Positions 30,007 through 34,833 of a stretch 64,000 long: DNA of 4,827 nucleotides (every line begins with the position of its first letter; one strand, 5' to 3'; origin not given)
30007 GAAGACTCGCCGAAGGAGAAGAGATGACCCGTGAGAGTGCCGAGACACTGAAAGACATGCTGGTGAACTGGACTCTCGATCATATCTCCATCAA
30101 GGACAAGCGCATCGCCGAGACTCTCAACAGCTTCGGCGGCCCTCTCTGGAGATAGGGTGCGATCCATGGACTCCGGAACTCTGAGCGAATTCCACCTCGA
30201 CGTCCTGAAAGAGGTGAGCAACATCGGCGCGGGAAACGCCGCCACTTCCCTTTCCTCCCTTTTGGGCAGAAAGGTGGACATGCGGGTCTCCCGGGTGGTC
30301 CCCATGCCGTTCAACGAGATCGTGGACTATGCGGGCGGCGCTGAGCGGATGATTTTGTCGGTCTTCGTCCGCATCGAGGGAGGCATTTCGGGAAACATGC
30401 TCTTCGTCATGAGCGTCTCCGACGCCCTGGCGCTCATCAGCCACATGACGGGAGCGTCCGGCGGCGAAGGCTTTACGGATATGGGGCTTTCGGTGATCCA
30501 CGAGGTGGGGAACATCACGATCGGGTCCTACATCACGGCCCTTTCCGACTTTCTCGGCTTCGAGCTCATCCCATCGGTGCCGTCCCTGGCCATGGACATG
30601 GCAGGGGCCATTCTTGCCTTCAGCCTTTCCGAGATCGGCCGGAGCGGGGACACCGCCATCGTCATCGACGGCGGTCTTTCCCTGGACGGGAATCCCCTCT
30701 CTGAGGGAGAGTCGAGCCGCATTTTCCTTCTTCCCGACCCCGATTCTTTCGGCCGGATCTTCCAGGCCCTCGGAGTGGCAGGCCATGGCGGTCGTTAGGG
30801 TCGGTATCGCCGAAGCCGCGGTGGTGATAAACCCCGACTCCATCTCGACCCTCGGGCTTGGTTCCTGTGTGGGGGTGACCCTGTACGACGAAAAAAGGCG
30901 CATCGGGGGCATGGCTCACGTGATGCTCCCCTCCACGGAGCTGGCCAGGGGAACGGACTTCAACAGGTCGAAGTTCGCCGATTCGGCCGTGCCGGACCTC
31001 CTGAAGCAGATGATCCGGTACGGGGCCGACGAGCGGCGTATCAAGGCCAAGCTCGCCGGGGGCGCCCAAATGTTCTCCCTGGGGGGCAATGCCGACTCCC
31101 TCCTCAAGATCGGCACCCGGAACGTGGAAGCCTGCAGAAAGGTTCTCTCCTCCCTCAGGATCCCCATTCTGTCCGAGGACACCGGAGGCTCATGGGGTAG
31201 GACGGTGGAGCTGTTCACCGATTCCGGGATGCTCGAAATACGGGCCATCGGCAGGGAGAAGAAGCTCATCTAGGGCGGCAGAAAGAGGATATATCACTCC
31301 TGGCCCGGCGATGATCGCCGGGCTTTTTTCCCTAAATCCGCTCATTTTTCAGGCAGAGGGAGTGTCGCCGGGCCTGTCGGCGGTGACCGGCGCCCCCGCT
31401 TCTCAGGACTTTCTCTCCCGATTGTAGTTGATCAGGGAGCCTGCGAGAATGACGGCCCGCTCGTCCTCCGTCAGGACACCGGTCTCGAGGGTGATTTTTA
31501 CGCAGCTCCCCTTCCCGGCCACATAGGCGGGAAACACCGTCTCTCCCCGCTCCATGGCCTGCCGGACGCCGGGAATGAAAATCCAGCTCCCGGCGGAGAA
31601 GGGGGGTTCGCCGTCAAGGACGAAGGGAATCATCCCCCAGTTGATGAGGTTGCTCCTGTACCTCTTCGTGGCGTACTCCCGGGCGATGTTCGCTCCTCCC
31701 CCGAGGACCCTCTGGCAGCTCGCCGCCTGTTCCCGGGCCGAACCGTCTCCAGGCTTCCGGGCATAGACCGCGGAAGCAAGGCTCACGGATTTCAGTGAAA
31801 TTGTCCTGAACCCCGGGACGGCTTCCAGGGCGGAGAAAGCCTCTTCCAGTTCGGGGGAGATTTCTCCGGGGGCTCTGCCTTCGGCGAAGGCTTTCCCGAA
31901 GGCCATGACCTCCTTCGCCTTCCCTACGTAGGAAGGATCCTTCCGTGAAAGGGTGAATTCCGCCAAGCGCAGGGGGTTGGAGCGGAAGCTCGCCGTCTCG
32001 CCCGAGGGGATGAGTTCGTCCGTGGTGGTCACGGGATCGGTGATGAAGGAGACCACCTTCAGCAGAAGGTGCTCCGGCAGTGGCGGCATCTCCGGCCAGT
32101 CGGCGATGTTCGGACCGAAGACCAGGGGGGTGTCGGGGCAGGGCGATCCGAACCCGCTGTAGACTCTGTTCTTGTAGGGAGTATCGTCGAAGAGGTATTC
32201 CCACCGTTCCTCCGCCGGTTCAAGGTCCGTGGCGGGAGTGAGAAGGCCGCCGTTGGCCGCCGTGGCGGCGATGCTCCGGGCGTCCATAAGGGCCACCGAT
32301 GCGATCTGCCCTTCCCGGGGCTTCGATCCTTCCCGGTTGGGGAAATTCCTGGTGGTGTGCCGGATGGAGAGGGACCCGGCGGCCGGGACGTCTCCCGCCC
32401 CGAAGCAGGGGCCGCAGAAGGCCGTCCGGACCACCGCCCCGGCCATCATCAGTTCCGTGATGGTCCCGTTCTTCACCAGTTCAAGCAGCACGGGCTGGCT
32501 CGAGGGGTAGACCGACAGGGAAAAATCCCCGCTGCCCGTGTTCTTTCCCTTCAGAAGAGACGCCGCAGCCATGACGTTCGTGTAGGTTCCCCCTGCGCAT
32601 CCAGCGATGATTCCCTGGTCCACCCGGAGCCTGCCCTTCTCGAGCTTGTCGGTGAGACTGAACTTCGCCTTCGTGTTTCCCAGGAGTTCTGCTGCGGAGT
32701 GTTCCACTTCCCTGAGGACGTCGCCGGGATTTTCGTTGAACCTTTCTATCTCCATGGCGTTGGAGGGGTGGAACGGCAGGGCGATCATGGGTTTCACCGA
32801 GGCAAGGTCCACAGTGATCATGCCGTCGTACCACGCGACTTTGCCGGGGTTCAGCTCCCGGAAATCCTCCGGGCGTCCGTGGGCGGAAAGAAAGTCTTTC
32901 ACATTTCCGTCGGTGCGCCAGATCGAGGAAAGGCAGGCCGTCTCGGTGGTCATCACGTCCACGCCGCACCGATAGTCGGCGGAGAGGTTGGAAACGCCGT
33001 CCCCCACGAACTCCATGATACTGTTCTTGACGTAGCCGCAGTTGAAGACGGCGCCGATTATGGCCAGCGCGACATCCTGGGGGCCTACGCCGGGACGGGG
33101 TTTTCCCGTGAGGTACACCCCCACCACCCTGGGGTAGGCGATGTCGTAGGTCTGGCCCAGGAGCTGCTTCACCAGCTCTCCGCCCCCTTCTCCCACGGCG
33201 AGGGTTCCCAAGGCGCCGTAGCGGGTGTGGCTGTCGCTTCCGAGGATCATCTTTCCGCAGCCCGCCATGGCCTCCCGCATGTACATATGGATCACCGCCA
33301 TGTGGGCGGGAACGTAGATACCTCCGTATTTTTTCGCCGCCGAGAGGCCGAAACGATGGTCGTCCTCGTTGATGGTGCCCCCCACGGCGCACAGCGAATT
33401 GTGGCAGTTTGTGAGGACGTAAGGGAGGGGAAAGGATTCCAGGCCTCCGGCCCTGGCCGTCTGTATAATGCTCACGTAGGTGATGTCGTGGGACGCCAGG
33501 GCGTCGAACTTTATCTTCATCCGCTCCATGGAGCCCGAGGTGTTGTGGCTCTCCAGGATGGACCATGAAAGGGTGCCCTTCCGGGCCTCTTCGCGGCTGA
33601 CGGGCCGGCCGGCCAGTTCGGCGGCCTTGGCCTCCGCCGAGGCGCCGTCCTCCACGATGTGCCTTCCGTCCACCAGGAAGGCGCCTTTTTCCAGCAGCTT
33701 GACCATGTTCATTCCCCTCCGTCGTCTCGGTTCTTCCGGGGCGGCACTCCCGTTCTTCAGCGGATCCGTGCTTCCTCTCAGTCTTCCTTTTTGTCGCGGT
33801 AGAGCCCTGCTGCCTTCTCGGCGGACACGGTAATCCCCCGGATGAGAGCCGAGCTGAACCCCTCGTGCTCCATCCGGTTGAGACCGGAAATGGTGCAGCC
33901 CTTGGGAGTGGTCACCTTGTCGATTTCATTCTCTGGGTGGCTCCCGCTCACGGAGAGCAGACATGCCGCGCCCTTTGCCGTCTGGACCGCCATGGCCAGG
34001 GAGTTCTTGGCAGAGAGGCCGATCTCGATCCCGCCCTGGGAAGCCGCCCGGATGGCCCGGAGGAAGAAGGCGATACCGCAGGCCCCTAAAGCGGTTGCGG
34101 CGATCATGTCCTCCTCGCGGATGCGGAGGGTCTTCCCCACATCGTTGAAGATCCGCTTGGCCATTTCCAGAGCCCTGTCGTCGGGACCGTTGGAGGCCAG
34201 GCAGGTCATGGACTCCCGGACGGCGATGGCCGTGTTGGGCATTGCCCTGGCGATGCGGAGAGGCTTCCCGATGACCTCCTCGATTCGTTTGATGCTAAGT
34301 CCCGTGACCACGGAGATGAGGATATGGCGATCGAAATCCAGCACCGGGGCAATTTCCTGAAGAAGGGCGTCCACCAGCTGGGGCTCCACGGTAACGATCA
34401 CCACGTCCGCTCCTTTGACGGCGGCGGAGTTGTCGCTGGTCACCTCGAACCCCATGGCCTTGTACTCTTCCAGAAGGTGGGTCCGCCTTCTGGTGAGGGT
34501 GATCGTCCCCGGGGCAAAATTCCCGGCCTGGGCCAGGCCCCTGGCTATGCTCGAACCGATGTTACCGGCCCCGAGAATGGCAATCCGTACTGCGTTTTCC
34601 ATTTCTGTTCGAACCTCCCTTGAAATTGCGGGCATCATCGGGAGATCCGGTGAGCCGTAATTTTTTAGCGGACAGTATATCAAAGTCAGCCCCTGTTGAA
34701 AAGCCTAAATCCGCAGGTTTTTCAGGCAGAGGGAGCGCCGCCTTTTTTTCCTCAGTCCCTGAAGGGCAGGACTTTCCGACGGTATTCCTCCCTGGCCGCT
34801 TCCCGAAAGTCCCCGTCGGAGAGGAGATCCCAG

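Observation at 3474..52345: Dispersed MITE-like repeat family with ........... termini, linked to gene relics and cassette boundaries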

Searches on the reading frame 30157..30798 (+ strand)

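Call 18: search_protein_families(library=pfam, proteins=[window:30157-30798:+], max_evalue=0.001)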
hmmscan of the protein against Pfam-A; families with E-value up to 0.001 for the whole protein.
window:30157-30798:+ (213 aa): 2 families
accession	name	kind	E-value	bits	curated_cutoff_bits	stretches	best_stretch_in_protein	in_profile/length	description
PF04509.17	CheC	-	7.6e-25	87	22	2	109-144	1-36/38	CheC-like family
PF13690.11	CheX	-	5.8e-09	36.3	27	1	68-149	2-77/94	Chemotaxis phosphatase CheX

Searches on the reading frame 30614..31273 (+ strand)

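Call 58: search_protein_families(library=pfam, proteins=[window:30614-31273:+], max_evalue=0.001)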
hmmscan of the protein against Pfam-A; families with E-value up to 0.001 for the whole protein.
window:30614-31273:+ (219 aa): 1 family
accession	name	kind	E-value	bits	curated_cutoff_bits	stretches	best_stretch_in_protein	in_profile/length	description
PF03975.18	CheD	-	9.8e-33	113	25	1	104-210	1-107/108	CheD chemotactic sensory transduction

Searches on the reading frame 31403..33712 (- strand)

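Call 19: search_protein_families(library=pfam, proteins=[window:31403-33712:-], max_evalue=0.001)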
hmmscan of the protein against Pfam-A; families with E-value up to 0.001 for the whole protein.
window:31403-33712:- (769 aa): 2 families
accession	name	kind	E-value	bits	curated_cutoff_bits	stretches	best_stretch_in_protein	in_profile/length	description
PF00330.25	Aconitase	-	1.2e-90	305.1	28.7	1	52-482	3-462/463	Aconitase family (aconitate hydratase)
PF00694.25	Aconitase_C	-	3.3e-05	24.7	22.8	1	655-699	85-128/131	Aconitase C-terminal domain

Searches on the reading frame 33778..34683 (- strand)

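Call 19: search_protein_families(library=pfam, proteins=[window:33778-34683:-], max_evalue=0.001)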
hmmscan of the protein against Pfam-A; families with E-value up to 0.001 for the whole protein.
window:33778-34683:- (301 aa): 6 families
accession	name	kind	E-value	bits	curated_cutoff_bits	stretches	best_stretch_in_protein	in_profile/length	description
PF14748.11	P5CR_dimer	-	3.2e-27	95.3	25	1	190-292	1-103/105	Pyrroline-5-carboxylate reductase dimerisation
PF03807.23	F420_oxidored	-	3.9e-17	63.1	21.6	1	33-127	1-93/94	NADP oxidoreductase coenzyme F420-dependent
PF02558.23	ApbA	-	4.5e-08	33.3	22.2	1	34-123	1-98/150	Ketopantoate reductase PanE/ApbA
PF01210.29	NAD_Gly3P_dh_N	-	5.7e-06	26.8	23.1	1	34-146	2-126/158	NAD-dependent glycerol-3-phosphate dehydrogenase N-terminus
PF03446.21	NAD_binding_2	-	6.2e-06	26.7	21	1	33-119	1-87/161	NAD binding domain of 6-phosphogluconate dehydrogenase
PF07991.19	KARI_N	-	0.00038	20.5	20.6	1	33-124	6-94/165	Acetohydroxy acid isomeroreductase, NADPH-binding domain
